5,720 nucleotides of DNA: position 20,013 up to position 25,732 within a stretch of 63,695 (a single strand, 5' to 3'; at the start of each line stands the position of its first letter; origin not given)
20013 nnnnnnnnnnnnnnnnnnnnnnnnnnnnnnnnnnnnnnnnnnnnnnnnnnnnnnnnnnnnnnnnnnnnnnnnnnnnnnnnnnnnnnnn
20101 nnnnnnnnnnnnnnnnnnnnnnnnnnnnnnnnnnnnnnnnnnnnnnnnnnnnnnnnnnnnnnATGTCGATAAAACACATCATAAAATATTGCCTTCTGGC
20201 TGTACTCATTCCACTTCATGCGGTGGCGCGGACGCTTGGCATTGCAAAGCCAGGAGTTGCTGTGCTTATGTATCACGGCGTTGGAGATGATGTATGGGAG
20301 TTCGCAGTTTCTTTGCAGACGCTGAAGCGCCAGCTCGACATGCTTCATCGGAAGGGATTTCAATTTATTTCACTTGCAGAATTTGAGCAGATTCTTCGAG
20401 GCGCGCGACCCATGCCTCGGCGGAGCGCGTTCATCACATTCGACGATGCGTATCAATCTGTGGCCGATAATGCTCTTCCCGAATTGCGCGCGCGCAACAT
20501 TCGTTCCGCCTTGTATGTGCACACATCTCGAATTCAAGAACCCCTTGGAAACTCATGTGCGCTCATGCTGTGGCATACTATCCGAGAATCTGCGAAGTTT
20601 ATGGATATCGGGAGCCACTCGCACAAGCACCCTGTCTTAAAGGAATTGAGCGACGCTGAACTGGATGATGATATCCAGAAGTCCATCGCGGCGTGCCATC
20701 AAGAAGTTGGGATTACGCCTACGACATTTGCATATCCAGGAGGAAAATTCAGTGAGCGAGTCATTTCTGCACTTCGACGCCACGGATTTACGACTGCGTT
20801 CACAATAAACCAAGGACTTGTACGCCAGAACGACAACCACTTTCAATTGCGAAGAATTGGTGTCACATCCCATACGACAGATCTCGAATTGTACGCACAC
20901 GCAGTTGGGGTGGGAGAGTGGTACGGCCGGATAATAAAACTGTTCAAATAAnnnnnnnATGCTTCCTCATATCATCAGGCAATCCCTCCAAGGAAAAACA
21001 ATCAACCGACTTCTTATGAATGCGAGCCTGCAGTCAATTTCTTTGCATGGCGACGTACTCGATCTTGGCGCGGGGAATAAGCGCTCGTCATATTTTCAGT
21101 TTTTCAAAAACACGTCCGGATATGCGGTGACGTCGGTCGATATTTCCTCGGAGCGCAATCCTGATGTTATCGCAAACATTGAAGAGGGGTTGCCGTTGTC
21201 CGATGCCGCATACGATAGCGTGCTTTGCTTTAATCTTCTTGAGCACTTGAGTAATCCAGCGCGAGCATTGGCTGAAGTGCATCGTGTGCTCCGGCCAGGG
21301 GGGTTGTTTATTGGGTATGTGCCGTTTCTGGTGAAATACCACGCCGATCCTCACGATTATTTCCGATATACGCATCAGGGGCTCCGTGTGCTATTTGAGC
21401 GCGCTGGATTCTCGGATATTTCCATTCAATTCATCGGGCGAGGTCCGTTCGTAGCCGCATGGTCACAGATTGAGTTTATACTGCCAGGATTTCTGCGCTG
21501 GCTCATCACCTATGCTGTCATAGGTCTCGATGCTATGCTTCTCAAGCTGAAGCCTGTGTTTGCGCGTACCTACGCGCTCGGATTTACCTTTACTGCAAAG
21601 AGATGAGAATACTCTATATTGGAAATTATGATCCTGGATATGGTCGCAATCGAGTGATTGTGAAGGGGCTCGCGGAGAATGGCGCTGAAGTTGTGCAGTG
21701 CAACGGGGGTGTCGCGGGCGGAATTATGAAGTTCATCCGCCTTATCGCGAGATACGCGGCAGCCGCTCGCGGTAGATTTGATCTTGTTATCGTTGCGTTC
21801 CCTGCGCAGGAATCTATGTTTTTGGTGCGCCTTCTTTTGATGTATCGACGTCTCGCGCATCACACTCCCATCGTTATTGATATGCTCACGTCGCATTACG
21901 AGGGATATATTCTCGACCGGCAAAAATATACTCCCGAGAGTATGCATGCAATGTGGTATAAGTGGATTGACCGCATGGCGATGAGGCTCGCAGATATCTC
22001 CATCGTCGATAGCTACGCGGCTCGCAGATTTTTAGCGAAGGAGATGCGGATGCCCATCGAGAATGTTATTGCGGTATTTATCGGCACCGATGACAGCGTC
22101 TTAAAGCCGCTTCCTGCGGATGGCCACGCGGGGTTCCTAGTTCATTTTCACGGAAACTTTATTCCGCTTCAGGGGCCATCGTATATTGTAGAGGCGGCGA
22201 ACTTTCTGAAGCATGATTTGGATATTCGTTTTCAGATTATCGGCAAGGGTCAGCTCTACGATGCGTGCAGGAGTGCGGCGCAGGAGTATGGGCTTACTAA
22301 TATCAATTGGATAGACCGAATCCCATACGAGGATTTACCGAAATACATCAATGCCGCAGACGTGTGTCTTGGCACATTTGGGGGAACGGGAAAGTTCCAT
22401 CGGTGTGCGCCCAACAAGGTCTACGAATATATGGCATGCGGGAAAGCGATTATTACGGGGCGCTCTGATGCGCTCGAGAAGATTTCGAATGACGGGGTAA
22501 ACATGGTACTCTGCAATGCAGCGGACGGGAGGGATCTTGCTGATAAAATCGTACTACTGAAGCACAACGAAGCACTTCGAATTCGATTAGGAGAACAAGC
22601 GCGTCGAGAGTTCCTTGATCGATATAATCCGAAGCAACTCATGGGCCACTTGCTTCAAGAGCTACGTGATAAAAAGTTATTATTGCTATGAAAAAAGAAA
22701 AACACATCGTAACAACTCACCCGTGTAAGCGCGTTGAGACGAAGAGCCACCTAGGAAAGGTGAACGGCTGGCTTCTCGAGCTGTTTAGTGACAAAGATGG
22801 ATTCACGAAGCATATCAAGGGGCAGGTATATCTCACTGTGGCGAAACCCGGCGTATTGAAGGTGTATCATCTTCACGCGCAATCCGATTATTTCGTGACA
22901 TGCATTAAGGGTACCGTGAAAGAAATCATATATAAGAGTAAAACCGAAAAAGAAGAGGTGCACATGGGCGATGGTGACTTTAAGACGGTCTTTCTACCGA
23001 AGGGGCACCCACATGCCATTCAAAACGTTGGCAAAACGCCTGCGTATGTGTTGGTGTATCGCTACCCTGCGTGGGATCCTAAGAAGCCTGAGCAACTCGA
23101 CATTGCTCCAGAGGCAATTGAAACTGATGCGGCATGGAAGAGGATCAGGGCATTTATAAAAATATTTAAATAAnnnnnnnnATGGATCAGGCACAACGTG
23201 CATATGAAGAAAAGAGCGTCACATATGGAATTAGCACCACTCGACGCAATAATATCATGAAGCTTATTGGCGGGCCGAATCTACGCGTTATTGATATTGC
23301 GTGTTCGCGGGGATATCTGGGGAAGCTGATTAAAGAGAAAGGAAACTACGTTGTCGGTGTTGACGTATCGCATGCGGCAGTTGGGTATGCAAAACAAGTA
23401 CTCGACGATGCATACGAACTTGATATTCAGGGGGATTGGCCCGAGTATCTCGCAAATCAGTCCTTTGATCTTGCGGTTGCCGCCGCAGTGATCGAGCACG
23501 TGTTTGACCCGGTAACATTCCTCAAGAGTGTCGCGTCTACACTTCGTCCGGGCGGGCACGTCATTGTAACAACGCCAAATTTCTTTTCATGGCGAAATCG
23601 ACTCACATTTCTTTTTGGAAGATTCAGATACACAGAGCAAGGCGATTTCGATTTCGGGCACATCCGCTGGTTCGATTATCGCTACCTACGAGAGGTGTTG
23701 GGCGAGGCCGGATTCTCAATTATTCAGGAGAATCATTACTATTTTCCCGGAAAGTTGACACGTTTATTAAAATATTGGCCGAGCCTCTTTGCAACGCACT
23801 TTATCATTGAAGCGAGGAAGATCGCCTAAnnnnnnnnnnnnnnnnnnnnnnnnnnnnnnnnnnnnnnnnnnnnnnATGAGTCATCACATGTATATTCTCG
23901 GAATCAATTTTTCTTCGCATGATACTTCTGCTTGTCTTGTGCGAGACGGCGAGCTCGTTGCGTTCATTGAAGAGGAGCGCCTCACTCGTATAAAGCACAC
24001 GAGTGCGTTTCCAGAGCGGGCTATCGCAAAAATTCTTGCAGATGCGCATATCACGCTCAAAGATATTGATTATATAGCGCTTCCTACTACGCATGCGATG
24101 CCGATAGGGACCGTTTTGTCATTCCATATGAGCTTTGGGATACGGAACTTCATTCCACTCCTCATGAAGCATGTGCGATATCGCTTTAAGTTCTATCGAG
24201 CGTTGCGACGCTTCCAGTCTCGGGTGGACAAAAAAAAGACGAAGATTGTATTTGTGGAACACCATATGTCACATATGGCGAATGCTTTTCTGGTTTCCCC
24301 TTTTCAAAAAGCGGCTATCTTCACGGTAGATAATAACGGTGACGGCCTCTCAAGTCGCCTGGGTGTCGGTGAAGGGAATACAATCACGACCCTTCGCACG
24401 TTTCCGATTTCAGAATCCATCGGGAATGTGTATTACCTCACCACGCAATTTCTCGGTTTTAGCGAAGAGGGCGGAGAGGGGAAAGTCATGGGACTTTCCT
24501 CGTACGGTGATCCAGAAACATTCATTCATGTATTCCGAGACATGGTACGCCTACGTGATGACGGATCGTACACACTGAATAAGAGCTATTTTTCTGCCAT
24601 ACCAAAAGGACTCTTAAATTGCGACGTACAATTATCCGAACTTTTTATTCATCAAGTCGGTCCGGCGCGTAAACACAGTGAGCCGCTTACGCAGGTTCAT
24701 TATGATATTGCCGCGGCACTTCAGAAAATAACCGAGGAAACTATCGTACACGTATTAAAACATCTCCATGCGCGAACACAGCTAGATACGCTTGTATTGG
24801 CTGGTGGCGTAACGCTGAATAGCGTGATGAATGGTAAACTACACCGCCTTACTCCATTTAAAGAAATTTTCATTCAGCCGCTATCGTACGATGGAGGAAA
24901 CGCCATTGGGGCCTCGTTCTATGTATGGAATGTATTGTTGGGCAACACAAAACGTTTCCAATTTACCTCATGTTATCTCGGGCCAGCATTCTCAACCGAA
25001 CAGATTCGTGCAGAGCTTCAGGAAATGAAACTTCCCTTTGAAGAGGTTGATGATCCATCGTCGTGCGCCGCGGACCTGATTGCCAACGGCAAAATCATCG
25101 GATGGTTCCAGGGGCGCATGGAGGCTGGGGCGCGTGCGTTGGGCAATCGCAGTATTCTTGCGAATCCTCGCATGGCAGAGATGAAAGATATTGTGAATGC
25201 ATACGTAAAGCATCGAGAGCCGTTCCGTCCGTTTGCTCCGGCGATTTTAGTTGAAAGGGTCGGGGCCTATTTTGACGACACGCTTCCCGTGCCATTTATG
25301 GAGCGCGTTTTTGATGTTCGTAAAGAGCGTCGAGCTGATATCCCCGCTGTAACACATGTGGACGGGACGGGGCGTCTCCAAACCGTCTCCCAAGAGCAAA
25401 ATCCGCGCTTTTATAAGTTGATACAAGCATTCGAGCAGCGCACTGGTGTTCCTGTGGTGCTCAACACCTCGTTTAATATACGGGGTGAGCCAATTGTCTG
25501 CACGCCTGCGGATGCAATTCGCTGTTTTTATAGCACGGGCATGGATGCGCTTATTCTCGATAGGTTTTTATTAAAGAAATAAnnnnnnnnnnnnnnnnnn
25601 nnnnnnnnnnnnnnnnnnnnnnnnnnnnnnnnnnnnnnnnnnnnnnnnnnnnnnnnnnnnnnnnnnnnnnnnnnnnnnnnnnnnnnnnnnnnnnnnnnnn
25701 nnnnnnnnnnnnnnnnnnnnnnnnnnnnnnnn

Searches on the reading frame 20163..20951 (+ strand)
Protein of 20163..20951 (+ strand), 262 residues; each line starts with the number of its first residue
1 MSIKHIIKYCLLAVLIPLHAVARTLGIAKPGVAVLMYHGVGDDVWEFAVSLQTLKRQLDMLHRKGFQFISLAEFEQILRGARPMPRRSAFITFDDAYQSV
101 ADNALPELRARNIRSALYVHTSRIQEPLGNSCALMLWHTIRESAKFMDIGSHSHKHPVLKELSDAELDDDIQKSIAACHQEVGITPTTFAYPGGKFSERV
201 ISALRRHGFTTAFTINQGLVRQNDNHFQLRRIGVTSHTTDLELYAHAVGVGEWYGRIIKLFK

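Call 36: search_protein_families(library=pfam, proteins=[window:20163-20951:+], max_evalue=0.001)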
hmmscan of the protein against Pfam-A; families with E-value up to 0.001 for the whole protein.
window:20163-20951:+ (262 aa): 1 family
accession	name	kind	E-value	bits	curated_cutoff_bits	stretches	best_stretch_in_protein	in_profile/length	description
PF01522.26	Polysacc_deac_1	-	1e-21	77.6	23.1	1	83-211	3-123/124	Polysaccharide deacetylase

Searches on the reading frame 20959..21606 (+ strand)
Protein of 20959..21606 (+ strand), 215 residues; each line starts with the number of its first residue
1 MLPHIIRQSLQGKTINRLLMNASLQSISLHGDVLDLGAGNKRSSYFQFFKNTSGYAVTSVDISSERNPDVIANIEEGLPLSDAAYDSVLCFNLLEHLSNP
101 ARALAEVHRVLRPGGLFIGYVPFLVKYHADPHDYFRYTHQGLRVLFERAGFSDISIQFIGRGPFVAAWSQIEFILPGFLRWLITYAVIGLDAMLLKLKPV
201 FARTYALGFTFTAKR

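Call 36: search_protein_families(library=pfam, proteins=[window:20959-21606:+], max_evalue=0.001)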
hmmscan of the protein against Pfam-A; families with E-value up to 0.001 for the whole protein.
window:20959-21606:+ (215 aa): 7 families
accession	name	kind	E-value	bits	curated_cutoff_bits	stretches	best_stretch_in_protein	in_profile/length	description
PF08241.18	Methyltransf_11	-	2e-14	54.4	21.2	1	34-118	1-94/95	Methyltransferase domain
PF13489.12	Methyltransf_23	-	4.7e-12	46.4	27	1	25-153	18-161/164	Methyltransferase domain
PF13649.12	Methyltransf_25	-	2.1e-09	38.4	27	1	71-115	52-97/97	Methyltransferase domain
PF13847.12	Methyltransf_31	-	1.4e-08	35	27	1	71-118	60-108/145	Methyltransferase domain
PF08242.18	Methyltransf_12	-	1.8e-08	35.5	30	1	79-117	64-98/98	Methyltransferase domain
PF05148.21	Methyltransf_8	-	0.00015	22.2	27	1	29-117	72-154/219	Hypothetical methyltransferase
PF05219.18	DREV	-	0.00019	21.1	26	1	18-117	81-184/265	DREV methyltransferase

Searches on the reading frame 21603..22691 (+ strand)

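Call 36: search_protein_families(library=pfam, proteins=[window:21603-22691:+], max_evalue=0.001)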
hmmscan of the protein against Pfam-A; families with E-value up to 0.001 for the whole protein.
window:21603-22691:+ (362 aa): 4 families
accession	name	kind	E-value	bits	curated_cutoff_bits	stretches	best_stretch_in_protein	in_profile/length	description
PF13692.12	Glyco_trans_1_4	-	3.4e-17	63.5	27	1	180-319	4-139/142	Glycosyl transferases group 1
PF00534.26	Glycos_transf_1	-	4.5e-17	62.5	26.4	1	179-335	17-171/172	Glycosyl transferases group 1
PF13524.12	Glyco_trans_1_2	-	1.2e-14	55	25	1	203-351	10-143/144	Glycosyl transferase-like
PF13439.12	Glyco_transf_4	-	0.00092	19.7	28.5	0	44-158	57-162/170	Glycosyltransferase Family 4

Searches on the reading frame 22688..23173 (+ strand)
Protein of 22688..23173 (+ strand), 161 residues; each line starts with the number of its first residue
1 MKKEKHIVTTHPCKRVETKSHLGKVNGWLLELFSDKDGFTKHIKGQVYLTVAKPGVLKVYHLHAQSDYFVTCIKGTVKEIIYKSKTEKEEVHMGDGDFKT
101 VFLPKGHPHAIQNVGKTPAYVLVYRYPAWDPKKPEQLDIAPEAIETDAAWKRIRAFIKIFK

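Call 36: search_protein_families(library=pfam, proteins=[window:22688-23173:+], max_evalue=0.001)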
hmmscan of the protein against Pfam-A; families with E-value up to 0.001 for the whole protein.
window:22688-23173:+ (161 aa): 4 families
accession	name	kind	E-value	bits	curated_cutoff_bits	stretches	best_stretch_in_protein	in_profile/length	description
PF14667.12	Polysacc_synt_C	-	3.9e-09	37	28.7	1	41-135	14-109/111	Polysaccharide biosynthesis C-terminal domain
PF07883.17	Cupin_2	-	1.5e-06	28.2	27.2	1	53-123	6-68/70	Cupin domain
PF00190.28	Cupin_1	-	7.2e-06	26.1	22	1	31-123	19-111/151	Cupin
PF05523.17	FdtA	-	0.00012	22.3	23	1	48-130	36-115/131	WxcM-like, C-terminal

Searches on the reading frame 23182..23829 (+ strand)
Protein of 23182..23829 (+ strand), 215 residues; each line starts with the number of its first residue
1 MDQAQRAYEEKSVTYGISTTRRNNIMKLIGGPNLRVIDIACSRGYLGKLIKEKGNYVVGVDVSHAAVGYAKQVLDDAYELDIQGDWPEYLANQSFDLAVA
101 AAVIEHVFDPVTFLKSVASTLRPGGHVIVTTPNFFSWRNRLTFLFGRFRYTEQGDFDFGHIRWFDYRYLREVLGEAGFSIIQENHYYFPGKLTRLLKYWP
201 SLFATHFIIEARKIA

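Call 36: search_protein_families(library=pfam, proteins=[window:23182-23829:+], max_evalue=0.001)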
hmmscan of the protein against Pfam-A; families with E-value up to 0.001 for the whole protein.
window:23182-23829:+ (215 aa): 9 families
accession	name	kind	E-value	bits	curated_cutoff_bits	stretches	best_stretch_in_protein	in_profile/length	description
PF13489.12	Methyltransf_23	-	1.9e-19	70.4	27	1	31-182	21-163/164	Methyltransferase domain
PF13847.12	Methyltransf_31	-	2e-14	53.9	27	1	33-133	4-113/145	Methyltransferase domain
PF08241.18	Methyltransf_11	-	1.6e-13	51.6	21.2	1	38-129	2-95/95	Methyltransferase domain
PF08242.18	Methyltransf_12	-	2e-12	48.1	30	1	37-127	1-98/98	Methyltransferase domain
PF13649.12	Methyltransf_25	-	7.5e-11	43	27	1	36-125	1-97/97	Methyltransferase domain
PF07021.18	MetW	-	3e-10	40.5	21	1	26-147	8-126/193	Methionine biosynthesis protein MetW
PF05175.20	MTS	-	0.00012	22.2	23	1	35-152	34-161/170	Methyltransferase small domain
PF08003.17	Methyltransf_9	-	0.00077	19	23.8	0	34-131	117-219/315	Protein of unknown function (DUF1698)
PF03291.22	mRNA_G-N7_MeTrfase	-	0.00079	19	26.6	0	112-135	163-186/315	mRNA (guanine-N(7))-methyltransferase domain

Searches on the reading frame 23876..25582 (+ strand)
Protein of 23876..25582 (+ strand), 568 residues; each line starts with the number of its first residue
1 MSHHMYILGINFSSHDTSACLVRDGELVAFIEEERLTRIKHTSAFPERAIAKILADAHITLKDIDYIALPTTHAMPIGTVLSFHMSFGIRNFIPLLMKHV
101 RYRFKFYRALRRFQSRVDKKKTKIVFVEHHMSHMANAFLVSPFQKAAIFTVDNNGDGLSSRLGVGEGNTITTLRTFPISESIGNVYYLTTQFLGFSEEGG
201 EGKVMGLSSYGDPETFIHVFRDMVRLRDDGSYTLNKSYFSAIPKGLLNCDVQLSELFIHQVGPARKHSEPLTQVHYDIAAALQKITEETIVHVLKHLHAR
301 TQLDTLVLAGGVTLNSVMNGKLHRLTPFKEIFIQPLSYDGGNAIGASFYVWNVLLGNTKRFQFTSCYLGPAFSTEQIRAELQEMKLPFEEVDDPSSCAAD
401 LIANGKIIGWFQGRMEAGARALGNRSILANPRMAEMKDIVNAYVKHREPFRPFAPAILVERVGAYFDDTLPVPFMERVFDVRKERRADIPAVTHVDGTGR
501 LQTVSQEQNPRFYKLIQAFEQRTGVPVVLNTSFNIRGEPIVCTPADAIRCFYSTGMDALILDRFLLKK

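Call 36: search_protein_families(library=pfam, proteins=[window:23876-25582:+], max_evalue=0.001)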
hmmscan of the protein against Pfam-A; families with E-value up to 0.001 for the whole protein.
window:23876-25582:+ (568 aa): 3 families
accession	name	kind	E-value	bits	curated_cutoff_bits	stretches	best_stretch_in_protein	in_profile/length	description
PF16861.10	Carbam_trans_C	-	3.2e-75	251.8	27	1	399-568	1-170/170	Carbamoyltransferase C-terminus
PF02543.21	Carbam_trans_N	-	2.6e-58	198.5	24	1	7-347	2-345/346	Carbamoyltransferase N-terminus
PF00814.31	TsaD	-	6.1e-06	26.6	24.8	0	264-335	190-251/264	tRNA N6-adenosine threonylcarbamoyltransferase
